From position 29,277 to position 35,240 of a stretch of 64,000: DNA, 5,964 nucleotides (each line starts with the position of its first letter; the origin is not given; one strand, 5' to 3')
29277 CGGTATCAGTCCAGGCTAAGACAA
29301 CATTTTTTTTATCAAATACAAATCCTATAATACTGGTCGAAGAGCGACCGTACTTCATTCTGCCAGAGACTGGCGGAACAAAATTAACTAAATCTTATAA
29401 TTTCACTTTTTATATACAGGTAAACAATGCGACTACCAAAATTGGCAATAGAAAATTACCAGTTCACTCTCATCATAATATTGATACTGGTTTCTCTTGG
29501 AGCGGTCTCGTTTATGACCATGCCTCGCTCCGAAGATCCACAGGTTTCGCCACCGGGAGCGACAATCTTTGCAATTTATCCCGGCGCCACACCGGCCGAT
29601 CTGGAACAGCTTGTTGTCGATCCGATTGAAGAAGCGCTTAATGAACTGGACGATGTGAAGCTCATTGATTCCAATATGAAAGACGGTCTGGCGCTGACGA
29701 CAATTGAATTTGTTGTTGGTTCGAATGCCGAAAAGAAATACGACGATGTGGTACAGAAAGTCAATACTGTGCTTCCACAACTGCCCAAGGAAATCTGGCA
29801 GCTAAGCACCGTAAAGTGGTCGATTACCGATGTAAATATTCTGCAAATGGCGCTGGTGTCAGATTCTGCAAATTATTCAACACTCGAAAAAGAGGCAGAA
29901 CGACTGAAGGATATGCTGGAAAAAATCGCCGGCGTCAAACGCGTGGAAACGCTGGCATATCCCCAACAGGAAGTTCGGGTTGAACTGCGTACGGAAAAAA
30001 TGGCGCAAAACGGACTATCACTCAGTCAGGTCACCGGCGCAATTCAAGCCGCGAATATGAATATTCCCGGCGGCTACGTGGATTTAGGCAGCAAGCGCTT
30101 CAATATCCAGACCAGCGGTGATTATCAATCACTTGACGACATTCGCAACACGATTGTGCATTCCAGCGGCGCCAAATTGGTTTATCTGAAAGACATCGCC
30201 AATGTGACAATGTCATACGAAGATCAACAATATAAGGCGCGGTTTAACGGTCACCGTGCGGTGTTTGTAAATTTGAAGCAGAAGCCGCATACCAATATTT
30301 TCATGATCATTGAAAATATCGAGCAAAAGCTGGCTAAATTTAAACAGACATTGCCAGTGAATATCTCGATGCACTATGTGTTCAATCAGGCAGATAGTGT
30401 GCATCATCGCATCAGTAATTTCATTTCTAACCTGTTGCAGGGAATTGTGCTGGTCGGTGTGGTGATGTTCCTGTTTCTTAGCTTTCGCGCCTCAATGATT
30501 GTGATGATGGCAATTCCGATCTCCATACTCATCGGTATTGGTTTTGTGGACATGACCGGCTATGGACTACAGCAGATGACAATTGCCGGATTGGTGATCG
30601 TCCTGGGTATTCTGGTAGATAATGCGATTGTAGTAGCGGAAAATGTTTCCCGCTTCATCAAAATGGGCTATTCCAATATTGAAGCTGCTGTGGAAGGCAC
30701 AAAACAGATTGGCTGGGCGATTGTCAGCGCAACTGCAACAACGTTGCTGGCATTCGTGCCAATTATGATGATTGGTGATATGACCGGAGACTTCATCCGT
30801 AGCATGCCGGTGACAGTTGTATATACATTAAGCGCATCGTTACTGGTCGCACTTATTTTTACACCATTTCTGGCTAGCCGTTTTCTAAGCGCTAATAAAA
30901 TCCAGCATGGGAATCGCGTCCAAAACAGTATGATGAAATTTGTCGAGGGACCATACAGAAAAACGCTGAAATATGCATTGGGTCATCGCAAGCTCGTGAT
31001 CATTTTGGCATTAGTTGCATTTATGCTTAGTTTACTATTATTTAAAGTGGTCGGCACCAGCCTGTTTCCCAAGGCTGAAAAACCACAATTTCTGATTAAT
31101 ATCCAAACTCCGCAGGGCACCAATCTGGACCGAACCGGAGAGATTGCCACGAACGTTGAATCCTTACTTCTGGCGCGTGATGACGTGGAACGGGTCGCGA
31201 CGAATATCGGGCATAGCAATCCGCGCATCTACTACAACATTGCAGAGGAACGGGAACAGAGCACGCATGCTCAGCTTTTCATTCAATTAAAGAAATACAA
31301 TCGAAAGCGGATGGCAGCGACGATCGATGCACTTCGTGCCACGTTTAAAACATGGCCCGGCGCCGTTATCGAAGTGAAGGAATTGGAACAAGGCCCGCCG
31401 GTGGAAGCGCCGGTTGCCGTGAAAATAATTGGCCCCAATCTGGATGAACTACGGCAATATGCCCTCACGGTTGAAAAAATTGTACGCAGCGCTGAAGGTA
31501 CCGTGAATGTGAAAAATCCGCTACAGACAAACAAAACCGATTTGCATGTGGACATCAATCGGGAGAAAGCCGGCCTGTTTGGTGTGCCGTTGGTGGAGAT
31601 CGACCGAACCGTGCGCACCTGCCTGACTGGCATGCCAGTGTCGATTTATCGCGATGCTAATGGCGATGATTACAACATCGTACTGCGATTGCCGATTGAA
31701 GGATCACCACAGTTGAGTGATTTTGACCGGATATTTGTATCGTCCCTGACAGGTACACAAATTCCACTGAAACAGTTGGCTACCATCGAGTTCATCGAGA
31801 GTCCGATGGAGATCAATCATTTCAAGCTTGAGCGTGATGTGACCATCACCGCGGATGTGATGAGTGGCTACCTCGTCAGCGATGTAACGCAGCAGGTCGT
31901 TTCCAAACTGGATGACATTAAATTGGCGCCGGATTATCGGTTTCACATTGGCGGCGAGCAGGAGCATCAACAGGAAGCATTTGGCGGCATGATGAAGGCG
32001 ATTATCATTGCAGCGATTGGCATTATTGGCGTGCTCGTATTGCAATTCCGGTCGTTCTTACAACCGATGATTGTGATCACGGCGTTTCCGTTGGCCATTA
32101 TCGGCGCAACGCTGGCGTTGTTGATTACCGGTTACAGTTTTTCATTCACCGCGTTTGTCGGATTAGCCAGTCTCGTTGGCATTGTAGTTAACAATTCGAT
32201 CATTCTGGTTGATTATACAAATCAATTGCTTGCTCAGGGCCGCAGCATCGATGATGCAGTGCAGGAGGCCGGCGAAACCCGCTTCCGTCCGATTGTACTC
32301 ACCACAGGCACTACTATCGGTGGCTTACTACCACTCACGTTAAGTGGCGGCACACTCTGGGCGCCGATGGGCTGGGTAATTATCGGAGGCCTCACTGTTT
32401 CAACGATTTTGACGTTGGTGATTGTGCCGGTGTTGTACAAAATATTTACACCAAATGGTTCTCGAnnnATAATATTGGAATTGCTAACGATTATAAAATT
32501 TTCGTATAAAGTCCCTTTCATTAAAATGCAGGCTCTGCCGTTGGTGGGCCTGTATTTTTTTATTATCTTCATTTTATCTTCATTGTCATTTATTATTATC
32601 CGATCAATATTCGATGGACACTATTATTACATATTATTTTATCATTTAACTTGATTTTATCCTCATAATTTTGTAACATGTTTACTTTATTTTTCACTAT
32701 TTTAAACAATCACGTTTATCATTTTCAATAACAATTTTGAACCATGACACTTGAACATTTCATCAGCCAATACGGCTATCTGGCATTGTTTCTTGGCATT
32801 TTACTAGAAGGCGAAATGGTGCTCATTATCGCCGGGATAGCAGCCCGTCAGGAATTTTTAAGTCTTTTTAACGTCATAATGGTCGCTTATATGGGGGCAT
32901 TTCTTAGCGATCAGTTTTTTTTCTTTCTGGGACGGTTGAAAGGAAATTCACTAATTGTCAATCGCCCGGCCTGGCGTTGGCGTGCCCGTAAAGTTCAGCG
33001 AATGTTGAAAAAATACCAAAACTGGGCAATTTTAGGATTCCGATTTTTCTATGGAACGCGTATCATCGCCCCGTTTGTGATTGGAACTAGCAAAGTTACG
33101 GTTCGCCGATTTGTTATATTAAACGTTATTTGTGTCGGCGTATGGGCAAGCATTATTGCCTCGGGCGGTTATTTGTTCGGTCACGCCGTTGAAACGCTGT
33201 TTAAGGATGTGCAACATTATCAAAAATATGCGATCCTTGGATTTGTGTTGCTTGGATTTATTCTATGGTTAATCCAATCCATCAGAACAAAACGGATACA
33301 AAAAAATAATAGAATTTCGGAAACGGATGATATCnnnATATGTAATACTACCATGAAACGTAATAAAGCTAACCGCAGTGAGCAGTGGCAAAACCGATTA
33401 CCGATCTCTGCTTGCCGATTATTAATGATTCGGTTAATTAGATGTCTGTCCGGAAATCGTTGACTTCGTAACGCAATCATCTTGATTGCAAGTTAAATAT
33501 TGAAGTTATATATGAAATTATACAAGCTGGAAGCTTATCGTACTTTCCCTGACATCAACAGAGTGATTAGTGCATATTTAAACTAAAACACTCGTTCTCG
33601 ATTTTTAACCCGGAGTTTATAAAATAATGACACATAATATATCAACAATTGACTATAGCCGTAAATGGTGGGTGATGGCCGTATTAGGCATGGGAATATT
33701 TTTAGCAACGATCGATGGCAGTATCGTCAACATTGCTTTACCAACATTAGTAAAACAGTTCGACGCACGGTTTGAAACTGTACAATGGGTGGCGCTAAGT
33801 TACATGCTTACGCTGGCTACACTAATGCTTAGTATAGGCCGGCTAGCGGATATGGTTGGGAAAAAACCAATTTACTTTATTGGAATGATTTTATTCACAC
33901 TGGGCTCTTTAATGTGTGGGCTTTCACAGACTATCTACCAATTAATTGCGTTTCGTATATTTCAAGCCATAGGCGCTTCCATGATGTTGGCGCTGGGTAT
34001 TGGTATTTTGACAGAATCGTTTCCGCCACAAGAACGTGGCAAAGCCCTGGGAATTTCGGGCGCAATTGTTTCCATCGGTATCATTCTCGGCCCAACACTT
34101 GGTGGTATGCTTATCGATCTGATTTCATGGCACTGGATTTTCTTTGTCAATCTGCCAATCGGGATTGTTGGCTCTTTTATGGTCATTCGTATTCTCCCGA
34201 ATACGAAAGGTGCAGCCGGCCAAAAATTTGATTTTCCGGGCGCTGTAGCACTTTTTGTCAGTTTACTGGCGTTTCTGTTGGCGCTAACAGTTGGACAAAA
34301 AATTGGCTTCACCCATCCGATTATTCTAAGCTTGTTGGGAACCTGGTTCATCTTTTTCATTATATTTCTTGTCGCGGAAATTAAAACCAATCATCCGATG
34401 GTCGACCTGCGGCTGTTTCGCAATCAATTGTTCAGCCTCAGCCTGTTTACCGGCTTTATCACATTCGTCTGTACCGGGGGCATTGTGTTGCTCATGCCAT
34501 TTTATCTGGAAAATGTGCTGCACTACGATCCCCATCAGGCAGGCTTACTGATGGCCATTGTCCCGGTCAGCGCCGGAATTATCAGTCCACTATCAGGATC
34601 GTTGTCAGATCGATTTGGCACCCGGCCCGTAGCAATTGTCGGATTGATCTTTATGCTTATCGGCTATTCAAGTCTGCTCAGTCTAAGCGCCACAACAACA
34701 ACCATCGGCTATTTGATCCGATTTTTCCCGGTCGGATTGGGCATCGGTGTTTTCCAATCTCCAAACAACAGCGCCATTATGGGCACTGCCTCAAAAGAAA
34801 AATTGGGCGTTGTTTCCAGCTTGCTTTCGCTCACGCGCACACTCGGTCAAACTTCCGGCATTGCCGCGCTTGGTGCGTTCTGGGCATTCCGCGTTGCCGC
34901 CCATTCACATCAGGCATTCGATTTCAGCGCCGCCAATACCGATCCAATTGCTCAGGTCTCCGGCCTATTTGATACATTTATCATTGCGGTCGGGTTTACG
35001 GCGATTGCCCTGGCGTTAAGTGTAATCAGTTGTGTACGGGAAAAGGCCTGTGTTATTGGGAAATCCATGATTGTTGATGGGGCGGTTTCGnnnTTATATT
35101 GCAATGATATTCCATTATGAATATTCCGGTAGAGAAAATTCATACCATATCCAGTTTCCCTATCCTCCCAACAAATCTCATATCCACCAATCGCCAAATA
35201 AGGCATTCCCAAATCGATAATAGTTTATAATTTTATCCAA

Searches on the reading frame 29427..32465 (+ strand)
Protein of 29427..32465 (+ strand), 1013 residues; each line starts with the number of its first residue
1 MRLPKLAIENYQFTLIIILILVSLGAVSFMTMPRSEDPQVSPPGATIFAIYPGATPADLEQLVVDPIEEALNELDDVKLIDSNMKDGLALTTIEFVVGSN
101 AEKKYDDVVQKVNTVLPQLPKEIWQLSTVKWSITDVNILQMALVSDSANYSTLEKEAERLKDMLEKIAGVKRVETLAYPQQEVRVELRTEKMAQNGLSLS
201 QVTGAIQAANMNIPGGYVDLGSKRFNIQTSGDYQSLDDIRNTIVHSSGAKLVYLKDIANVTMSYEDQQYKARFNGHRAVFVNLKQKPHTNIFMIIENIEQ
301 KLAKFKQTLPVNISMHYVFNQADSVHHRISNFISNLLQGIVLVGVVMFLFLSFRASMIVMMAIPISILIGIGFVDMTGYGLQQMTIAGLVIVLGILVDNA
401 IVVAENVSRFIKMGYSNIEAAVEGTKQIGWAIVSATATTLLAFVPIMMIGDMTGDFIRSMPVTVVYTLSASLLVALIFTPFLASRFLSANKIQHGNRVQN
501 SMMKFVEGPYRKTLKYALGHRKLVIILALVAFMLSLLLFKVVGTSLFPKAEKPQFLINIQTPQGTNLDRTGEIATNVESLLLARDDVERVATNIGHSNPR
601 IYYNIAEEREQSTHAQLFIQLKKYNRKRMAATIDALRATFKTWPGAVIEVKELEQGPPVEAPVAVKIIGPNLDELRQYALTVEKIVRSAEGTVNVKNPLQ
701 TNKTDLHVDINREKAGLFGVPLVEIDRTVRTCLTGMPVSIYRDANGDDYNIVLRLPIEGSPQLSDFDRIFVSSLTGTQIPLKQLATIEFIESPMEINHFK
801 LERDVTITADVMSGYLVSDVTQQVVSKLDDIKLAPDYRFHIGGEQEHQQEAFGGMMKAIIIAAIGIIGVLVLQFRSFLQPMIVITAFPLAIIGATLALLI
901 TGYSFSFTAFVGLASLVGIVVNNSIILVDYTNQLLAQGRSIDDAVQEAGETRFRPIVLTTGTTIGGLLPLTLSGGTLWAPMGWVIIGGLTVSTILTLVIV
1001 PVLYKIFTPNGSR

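Call 22: search_protein_families(library=pfam, proteins=[window:29427-32465:+], max_evalue=0.001)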
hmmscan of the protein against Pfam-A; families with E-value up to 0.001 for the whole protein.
window:29427-32465:+ (1013 aa): 3 families
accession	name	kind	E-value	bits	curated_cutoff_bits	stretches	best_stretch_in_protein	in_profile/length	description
PF00873.25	ACR_tran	-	5.4e-220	733.3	28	1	5-1007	3-1020/1021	AcrB/AcrD/AcrF family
PF02355.23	SecD_SecF_C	-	1.7e-07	31.3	20.5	1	852-999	30-178/189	Protein export membrane protein SecD/SecF, C-terminal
PF03176.21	MMPL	-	0.00058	19.3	20.5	0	851-1005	141-300/333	MMPL family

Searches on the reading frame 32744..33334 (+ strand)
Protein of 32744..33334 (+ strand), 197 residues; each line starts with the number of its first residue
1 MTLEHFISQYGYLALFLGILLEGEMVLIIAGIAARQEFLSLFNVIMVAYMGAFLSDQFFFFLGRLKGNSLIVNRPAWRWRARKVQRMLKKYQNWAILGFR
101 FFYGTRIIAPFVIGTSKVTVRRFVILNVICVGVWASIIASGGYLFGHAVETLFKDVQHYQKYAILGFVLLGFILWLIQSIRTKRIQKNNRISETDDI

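Call 22: search_protein_families(library=pfam, proteins=[window:32744-33334:+], max_evalue=0.001)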
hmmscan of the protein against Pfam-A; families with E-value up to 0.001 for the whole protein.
window:32744-33334:+ (197 aa): 1 family
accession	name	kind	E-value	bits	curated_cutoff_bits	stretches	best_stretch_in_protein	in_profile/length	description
PF09335.16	VTT_dom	-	1.9e-14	54.6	33.9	1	23-143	3-122/123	VTT domain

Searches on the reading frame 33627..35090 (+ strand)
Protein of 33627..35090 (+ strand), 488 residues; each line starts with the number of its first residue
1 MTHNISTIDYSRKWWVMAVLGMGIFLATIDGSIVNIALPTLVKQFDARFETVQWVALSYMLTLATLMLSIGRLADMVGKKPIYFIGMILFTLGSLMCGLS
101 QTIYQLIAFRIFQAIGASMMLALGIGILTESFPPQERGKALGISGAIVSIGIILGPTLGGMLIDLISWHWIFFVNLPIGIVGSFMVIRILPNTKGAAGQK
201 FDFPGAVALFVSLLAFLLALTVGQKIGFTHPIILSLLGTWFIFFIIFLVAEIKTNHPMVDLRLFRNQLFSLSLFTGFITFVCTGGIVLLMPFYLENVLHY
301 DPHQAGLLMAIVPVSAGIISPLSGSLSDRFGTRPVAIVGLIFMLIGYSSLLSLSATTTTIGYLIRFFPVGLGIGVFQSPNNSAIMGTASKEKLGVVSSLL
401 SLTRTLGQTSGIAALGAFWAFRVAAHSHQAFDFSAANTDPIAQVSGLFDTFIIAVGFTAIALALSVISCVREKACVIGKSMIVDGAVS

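Call 22: search_protein_families(library=pfam, proteins=[window:33627-35090:+], max_evalue=0.001)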
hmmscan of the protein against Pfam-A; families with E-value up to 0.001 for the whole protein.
window:33627-35090:+ (488 aa): 3 families
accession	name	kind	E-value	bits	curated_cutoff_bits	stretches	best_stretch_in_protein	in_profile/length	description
PF07690.21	MFS_1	-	3.4e-58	197.7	33.4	1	21-409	2-344/347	Major Facilitator Superfamily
PF00083.30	Sugar_tr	-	2.5e-08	33.7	22.3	1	52-186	48-188/452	Sugar (and other) transporter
PF03137.26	OATP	-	4.6e-08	32.3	25.8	1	260-355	286-382/545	Organic Anion Transporter Polypeptide (OATP) family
